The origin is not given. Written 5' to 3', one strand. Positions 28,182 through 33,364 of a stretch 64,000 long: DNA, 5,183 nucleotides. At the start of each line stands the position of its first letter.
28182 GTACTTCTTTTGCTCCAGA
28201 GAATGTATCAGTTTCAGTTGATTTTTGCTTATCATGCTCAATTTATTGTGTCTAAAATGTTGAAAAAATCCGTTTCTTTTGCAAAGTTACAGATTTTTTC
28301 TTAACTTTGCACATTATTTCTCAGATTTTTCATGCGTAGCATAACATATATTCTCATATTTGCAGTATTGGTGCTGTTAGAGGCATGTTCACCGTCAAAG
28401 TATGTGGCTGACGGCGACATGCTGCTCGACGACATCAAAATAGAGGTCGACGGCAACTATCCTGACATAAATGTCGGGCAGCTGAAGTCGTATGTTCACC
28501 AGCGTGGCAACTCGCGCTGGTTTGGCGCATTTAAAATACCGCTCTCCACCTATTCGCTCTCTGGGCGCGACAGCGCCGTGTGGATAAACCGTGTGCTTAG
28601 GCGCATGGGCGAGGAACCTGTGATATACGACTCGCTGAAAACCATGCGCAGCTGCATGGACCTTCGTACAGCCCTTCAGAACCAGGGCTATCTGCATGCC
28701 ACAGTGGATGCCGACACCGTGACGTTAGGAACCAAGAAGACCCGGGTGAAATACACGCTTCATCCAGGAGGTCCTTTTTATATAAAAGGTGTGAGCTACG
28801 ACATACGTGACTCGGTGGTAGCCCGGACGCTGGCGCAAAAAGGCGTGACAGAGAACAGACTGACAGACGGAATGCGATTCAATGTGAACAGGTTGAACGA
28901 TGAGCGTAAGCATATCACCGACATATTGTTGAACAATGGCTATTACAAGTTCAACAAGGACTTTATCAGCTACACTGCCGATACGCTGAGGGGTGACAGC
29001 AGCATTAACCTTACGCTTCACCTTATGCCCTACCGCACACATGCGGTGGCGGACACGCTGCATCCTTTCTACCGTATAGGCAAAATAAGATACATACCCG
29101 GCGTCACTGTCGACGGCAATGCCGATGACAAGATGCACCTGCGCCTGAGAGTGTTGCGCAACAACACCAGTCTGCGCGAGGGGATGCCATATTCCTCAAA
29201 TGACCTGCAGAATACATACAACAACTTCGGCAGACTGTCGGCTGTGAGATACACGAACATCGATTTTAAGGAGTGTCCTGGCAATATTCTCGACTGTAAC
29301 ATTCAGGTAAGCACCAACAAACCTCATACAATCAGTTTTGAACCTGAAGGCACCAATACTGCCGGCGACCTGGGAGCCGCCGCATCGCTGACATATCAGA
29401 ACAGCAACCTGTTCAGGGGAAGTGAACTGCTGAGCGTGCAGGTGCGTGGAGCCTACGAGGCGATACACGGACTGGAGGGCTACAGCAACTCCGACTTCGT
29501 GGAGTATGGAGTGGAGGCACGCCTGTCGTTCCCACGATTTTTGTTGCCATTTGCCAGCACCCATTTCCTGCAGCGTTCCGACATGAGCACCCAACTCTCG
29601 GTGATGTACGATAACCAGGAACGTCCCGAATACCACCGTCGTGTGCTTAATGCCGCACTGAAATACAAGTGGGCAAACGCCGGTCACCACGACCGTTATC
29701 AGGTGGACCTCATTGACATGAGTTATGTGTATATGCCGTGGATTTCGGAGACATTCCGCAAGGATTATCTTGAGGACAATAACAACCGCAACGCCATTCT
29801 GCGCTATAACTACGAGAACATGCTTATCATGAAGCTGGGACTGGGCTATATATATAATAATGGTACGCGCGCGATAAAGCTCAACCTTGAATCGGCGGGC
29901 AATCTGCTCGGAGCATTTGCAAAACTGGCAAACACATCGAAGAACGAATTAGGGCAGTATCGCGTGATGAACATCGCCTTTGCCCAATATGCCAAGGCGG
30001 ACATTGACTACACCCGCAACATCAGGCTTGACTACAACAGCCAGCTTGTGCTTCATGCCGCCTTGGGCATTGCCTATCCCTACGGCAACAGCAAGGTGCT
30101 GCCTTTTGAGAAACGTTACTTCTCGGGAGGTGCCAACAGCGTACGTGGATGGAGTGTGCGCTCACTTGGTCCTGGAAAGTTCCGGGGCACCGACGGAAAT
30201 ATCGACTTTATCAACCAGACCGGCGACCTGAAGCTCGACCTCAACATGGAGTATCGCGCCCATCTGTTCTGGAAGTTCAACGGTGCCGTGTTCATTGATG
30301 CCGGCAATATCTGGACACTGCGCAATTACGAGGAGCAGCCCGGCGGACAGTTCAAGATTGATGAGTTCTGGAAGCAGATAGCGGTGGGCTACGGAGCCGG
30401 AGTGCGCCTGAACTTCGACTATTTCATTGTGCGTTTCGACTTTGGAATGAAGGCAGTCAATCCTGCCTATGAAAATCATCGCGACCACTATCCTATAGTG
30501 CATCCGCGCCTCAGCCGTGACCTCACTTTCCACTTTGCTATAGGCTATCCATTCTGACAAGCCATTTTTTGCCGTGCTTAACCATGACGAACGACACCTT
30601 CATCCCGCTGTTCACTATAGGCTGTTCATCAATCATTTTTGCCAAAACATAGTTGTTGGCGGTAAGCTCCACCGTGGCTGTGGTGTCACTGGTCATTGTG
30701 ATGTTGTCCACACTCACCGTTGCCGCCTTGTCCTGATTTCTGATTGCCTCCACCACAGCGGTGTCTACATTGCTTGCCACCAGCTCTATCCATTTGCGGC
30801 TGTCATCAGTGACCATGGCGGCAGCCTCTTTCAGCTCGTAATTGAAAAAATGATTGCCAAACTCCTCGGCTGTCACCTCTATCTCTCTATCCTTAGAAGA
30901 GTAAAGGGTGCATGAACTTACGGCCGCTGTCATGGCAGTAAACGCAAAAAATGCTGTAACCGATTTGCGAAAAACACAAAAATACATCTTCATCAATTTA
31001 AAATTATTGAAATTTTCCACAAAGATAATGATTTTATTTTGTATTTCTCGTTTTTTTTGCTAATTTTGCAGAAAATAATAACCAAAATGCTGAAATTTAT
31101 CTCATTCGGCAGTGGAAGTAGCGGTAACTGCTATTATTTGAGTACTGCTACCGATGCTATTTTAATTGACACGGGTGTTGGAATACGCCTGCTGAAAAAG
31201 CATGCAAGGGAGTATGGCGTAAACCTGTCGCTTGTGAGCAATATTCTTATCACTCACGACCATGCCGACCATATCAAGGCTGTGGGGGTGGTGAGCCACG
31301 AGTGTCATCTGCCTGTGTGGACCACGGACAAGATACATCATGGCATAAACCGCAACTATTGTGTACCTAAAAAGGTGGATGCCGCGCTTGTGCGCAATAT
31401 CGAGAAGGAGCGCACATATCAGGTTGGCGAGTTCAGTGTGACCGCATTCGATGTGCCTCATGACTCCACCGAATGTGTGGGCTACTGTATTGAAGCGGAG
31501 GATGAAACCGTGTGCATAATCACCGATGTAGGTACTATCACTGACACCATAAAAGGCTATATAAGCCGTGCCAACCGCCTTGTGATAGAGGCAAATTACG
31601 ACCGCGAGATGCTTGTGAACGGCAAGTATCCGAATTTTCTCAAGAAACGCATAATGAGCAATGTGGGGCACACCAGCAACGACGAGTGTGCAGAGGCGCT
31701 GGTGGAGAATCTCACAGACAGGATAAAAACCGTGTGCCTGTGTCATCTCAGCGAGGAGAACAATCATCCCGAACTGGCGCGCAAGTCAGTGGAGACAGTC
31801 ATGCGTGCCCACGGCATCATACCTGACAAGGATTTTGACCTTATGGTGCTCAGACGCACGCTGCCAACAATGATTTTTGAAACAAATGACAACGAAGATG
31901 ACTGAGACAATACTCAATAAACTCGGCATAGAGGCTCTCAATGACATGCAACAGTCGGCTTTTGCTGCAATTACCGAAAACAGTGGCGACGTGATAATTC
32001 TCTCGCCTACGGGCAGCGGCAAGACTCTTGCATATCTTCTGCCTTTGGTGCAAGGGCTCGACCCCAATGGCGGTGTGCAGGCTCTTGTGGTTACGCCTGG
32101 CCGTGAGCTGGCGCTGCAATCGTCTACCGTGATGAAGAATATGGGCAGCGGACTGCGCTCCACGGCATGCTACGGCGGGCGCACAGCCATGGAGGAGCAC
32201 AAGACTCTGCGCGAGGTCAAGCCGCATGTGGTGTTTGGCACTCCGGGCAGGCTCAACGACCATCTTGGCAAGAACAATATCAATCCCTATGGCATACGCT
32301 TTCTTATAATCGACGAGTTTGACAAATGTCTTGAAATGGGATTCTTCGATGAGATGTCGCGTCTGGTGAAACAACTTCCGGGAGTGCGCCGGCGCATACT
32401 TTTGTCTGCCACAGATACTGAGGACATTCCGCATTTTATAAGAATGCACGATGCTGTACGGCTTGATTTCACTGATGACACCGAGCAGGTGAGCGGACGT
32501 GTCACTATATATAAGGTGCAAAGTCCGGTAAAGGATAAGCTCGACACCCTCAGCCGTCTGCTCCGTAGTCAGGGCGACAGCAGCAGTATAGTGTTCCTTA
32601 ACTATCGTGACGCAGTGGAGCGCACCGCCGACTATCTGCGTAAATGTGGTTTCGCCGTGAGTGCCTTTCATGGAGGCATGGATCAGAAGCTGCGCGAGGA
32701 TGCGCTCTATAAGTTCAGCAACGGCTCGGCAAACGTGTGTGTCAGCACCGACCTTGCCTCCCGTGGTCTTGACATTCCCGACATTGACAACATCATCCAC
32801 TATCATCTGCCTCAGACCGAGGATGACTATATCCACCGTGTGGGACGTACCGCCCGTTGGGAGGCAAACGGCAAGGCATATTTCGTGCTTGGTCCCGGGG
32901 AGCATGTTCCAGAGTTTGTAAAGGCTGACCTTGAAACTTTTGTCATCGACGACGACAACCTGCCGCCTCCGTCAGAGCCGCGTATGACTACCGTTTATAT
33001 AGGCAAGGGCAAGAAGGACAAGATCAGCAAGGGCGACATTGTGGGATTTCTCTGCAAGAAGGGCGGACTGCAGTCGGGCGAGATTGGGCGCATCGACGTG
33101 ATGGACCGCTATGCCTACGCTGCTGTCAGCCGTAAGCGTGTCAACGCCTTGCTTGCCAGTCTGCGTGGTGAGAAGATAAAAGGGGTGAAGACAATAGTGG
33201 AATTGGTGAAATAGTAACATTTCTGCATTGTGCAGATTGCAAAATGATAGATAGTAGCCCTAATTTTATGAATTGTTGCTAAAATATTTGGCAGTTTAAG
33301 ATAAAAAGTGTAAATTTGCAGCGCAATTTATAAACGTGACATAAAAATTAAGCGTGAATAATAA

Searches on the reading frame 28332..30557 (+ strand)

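Call 34: search_protein_families(library=pfam, proteins=[window:28332-30557:+], max_evalue=0.001)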
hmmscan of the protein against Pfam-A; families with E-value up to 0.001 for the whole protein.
window:28332-30557:+ (741 aa): 2 families
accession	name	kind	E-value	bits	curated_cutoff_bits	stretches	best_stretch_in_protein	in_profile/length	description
PF01103.29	Omp85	-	2.2e-24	87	24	1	552-741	154-325/325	Omp85 superfamily domain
PF07244.20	POTRA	-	7.1e-08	33.5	21.3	0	151-209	8-57/79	Surface antigen variable number repeat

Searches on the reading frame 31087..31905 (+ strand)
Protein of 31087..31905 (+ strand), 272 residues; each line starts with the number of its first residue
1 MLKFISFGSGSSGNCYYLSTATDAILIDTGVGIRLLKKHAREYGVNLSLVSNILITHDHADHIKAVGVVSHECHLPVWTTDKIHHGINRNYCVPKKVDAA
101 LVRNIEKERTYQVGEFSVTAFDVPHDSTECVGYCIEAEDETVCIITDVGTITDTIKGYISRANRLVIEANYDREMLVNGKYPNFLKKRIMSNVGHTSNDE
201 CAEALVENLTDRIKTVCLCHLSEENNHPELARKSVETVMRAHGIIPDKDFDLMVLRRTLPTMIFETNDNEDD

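Call 52: search_protein_families(library=pfam, proteins=[window:31087-31905:+], max_evalue=0.001)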
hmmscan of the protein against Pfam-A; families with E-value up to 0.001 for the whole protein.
window:31087-31905:+ (272 aa): 2 families
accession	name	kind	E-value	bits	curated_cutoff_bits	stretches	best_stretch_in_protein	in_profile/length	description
PF12706.13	Lactamase_B_2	-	6.7e-21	75.2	27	1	25-206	3-188/200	Beta-lactamase superfamily domain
PF00753.33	Lactamase_B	-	3.3e-12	47.2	22.7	1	11-220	4-196/196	Metallo-beta-lactamase superfamily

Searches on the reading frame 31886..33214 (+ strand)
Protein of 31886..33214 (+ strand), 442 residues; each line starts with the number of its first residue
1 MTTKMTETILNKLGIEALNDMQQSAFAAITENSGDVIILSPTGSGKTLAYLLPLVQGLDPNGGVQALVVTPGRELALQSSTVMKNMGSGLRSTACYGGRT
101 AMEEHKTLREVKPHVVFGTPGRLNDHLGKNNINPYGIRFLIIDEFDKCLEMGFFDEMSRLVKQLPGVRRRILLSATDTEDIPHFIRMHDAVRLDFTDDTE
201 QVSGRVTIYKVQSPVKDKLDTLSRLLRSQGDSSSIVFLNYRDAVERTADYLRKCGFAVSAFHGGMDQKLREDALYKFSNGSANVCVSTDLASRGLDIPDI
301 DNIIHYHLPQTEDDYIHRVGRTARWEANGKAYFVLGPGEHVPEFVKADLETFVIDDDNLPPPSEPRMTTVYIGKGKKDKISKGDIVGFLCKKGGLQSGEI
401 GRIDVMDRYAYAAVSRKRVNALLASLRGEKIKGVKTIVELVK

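Call 52: search_protein_families(library=pfam, proteins=[window:31886-33214:+], max_evalue=0.001)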
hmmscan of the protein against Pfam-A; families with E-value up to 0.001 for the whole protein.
window:31886-33214:+ (442 aa): 4 families
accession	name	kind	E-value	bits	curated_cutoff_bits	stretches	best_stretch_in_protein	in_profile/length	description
PF00270.35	DEAD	-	6.5e-38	130.5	26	1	20-178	2-161/167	DEAD/DEAH box helicase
PF00271.37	Helicase_C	-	1.1e-30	106.5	23.5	1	217-325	1-109/110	Helicase conserved C-terminal domain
PF03880.21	DbpA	-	2.7e-22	79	25.6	1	369-439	1-71/72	DbpA RNA binding domain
PF04851.21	ResIII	-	8.7e-09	35.9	22.5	1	18-148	4-137/164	Type III restriction enzyme, res subunit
